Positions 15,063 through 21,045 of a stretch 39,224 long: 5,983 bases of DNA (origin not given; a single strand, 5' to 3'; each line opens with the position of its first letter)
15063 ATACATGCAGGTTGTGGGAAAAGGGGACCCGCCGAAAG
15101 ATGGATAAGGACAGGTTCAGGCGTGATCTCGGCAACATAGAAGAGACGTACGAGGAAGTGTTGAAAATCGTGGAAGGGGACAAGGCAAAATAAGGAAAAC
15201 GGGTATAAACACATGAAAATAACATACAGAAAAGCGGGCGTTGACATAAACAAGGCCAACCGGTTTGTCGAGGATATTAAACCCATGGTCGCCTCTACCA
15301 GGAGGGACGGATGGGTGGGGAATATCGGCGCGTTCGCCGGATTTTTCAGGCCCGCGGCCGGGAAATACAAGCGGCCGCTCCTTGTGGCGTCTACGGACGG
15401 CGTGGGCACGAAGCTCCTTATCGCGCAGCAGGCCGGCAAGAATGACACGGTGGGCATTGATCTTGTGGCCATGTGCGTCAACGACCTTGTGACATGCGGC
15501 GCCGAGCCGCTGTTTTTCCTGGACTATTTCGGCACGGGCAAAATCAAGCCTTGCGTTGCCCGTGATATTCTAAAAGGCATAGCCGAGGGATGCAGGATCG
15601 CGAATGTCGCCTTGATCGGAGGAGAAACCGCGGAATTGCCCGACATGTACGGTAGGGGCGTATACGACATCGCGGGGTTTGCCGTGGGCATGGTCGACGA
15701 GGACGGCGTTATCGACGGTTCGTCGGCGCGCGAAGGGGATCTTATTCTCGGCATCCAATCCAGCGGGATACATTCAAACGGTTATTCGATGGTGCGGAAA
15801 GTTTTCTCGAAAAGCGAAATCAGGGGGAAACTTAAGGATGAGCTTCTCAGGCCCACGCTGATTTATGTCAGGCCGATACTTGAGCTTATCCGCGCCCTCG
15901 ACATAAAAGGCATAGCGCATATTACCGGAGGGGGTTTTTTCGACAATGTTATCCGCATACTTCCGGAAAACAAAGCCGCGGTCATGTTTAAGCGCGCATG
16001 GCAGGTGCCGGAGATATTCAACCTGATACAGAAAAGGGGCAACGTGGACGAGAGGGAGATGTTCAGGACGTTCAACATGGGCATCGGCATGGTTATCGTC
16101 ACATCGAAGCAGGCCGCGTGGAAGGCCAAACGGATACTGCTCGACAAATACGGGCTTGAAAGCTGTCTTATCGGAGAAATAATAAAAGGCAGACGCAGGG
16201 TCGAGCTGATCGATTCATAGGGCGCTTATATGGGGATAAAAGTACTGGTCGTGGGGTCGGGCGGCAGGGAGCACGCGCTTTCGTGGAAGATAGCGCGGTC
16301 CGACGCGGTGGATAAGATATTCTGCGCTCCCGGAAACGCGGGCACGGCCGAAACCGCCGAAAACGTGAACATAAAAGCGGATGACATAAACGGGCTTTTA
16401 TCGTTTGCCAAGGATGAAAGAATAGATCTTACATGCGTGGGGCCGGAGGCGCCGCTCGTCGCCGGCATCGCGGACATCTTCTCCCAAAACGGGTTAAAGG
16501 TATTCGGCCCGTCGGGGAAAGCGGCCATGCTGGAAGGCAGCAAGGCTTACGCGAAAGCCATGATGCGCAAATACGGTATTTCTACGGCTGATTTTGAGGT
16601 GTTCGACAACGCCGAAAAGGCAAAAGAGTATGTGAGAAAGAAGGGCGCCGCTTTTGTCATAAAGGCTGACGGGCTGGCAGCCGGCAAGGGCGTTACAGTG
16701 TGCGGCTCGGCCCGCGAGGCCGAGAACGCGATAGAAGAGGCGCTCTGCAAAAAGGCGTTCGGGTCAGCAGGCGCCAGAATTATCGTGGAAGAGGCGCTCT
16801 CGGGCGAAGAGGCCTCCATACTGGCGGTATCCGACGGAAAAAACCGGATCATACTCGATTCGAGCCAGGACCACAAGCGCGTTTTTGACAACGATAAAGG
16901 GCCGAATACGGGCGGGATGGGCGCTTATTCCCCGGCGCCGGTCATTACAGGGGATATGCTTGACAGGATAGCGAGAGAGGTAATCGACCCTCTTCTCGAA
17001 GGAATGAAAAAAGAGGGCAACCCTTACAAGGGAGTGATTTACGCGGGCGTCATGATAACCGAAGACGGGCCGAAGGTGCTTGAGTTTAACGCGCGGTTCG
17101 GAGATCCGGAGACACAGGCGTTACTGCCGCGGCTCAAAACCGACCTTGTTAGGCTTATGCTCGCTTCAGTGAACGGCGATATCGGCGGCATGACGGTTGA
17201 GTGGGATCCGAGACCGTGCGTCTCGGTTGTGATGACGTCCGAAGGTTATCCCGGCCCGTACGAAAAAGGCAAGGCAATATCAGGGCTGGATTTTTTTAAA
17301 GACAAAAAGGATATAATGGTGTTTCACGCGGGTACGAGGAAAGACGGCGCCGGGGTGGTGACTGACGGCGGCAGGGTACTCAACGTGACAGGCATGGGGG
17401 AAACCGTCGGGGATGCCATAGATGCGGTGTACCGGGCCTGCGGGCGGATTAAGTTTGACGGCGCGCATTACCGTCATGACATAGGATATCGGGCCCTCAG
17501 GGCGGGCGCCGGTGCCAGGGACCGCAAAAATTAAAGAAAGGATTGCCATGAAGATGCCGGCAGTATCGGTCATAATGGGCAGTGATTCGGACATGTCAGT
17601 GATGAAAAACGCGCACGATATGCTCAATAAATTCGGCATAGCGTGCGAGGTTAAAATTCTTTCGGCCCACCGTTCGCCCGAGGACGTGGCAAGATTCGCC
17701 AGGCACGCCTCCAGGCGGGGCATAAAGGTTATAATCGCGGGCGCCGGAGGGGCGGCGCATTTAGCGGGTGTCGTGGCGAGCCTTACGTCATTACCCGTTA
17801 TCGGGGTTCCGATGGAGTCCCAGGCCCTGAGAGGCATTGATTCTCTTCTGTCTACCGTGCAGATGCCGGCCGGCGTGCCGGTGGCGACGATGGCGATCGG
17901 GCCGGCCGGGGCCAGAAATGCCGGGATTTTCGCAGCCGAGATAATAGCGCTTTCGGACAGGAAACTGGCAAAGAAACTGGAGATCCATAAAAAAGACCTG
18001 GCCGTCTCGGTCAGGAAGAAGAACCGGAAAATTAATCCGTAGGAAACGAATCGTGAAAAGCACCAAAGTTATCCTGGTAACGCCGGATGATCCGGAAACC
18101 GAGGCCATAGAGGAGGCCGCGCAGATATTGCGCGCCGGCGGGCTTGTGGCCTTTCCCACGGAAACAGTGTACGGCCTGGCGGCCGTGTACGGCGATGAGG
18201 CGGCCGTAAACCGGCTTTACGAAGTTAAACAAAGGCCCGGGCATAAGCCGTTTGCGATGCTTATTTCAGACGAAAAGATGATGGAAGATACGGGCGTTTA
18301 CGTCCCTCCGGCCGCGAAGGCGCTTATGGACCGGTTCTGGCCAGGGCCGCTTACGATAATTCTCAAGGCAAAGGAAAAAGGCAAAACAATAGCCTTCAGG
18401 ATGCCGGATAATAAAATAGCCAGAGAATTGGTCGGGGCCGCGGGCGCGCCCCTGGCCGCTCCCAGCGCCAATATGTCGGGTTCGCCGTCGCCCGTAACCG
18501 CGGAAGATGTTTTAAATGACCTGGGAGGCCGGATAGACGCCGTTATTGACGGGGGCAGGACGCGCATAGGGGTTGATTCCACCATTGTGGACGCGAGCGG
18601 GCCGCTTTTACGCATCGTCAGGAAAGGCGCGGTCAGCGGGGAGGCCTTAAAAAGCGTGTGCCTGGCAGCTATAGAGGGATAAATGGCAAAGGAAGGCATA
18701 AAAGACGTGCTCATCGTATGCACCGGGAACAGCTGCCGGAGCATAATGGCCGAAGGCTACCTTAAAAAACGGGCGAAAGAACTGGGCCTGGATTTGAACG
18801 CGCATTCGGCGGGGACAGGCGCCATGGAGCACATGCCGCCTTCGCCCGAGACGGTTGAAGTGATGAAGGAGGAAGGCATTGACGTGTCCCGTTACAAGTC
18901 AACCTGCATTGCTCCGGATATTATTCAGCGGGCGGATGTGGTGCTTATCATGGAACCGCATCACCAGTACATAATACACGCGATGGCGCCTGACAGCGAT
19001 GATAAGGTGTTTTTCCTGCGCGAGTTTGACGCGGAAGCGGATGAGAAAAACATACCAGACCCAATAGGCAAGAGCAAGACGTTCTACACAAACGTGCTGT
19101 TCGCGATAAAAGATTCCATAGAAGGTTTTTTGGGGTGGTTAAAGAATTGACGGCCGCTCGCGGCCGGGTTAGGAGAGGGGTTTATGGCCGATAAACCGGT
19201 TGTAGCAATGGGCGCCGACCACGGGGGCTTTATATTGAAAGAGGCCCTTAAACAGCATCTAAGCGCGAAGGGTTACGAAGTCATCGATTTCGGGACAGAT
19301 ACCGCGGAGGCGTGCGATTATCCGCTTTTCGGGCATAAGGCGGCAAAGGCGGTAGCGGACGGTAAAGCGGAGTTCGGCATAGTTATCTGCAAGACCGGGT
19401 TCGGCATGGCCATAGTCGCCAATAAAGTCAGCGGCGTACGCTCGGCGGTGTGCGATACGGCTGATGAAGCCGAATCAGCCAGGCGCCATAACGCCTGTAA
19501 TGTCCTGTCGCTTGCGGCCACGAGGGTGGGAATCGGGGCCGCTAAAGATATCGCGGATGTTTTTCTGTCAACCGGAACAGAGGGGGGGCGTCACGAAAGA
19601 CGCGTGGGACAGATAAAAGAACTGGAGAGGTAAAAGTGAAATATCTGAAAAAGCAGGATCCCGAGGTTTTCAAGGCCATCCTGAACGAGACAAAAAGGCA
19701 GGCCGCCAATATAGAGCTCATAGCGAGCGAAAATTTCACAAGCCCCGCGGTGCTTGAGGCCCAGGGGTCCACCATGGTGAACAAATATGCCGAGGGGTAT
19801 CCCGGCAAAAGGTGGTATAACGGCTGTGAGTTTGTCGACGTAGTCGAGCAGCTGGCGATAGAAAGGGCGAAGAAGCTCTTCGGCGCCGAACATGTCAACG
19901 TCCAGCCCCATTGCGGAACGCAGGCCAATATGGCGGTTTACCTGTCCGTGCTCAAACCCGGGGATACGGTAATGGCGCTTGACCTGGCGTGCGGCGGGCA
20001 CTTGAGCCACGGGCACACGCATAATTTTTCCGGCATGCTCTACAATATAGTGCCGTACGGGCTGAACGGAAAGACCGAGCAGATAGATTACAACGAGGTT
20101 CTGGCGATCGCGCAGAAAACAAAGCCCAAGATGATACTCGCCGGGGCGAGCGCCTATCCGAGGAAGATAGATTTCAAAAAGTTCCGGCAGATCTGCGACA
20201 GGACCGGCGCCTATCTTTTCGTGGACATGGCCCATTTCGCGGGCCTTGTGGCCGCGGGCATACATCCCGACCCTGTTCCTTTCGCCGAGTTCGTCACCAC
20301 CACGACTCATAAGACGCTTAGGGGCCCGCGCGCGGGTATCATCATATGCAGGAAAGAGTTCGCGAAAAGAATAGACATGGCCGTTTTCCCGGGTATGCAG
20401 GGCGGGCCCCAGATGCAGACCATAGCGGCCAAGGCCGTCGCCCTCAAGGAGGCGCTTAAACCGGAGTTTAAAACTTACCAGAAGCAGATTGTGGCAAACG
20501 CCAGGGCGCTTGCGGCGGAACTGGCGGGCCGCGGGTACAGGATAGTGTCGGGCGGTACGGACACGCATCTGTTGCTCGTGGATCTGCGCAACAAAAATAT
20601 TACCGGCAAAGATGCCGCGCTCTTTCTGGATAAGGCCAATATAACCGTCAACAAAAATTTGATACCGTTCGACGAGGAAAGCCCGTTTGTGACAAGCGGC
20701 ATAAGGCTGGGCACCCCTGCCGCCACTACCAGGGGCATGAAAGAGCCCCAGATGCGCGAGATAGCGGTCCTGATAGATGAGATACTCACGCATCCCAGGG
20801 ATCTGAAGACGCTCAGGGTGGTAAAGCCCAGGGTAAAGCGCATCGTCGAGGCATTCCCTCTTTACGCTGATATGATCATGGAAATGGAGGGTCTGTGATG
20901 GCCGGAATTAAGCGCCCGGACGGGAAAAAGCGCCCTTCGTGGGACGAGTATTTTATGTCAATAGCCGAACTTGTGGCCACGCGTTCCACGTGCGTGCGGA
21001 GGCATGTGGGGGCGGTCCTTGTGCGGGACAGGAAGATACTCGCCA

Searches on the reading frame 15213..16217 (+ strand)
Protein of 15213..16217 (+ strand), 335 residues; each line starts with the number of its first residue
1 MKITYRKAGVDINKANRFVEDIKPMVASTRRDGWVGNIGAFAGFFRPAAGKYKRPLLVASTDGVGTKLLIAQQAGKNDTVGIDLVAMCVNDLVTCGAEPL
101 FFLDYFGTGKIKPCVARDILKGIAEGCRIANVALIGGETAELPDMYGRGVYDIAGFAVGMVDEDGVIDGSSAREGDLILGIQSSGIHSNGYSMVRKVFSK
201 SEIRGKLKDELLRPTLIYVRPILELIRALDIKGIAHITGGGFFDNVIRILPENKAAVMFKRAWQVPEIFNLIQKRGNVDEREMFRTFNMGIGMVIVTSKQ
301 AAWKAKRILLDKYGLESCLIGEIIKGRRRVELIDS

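Call 6: search_protein_families(library=pfam, proteins=[window:15213-16217:+], max_evalue=0.001)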
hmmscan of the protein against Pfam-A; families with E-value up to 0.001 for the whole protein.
window:15213-16217:+ (335 aa): 2 families
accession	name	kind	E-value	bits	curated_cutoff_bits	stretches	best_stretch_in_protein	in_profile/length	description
PF02769.27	AIRS_C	-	1.9e-28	100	23.1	1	173-328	1-150/156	AIR synthase related protein, C-terminal domain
PF00586.29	AIRS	-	9e-24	84.5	24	1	57-161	15-112/112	AIR synthase related protein, N-terminal domain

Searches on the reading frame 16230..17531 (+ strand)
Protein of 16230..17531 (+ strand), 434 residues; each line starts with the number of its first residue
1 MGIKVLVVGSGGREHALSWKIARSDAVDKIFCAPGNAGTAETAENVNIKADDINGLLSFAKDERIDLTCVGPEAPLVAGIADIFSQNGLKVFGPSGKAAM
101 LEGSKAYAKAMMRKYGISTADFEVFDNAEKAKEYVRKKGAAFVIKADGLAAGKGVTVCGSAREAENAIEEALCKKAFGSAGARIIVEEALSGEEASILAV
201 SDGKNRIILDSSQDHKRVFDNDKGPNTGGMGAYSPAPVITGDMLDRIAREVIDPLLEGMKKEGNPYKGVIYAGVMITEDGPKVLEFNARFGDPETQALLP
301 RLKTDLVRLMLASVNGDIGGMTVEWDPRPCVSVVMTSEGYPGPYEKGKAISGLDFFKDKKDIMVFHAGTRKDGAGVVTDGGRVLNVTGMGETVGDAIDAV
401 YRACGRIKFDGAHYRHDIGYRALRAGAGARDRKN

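Call 6: search_protein_families(library=pfam, proteins=[window:16230-17531:+], max_evalue=0.001)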
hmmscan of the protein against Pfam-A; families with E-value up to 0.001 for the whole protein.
window:16230-17531:+ (434 aa): 6 families
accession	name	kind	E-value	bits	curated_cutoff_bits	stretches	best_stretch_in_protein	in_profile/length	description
PF01071.24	GARS_A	-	2.2e-78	263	27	1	103-295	1-194/194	Phosphoribosylglycinamide synthetase, ATP-grasp (A) domain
PF02844.21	GARS_N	-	3.9e-40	137.1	29.5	1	4-102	2-100/100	Phosphoribosylglycinamide synthetase, N domain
PF02843.22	GARS_C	-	4.4e-31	107.5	34.8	1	330-421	1-92/92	Phosphoribosylglycinamide synthetase, C domain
PF02222.28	ATP-grasp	-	2.1e-06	27.9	27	1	111-204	2-91/179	ATP-grasp domain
PF02655.19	ATP-grasp_3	-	8.5e-06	26.4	23.2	1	133-291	25-158/160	ATP-grasp domain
PF08442.15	ATP-grasp_2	-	1.6e-05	25.1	29.5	1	108-189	7-100/202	ATP-grasp domain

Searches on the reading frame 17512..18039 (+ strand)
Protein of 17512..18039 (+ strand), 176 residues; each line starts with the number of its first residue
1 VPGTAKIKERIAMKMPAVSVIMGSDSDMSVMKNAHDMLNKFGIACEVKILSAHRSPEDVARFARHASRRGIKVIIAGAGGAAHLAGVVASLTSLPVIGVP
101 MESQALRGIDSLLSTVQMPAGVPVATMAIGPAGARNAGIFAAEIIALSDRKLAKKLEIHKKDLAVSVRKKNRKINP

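Call 6: search_protein_families(library=pfam, proteins=[window:17512-18039:+], max_evalue=0.001)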
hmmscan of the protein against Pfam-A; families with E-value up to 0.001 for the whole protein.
window:17512-18039:+ (176 aa): 2 families
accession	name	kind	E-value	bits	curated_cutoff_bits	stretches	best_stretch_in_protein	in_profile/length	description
PF00731.26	AIRC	-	3.7e-61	205.5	30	1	18-162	2-144/148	AIR carboxylase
PF13685.12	Fe-ADH_2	-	3.5e-05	24.3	28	1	16-116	20-120/149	Iron-containing alcohol dehydrogenase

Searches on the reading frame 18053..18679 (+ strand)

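Call 77: search_protein_families(library=pfam, proteins=[window:18053-18679:+], max_evalue=0.00001)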
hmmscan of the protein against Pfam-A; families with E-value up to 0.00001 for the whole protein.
window:18053-18679:+ (209 aa): 1 family
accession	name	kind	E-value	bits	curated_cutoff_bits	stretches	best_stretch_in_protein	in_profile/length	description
PF01300.24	Sua5_yciO_yrdC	-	4e-54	183.2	25.1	1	24-192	1-178/178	Telomere recombination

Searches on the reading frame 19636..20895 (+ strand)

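Call 77: search_protein_families(library=pfam, proteins=[window:19636-20895:+], max_evalue=0.00001)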
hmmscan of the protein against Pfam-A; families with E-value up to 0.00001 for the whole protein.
window:19636-20895:+ (420 aa): 2 families
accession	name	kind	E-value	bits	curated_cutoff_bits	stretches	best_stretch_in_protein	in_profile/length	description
PF00464.25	SHMT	-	3.1e-168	560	27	1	4-380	1-399/399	Serine hydroxymethyltransferase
PF00155.27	Aminotran_1_2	-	3e-07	30.4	19.7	1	77-360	50-346/361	Aminotransferase class I and II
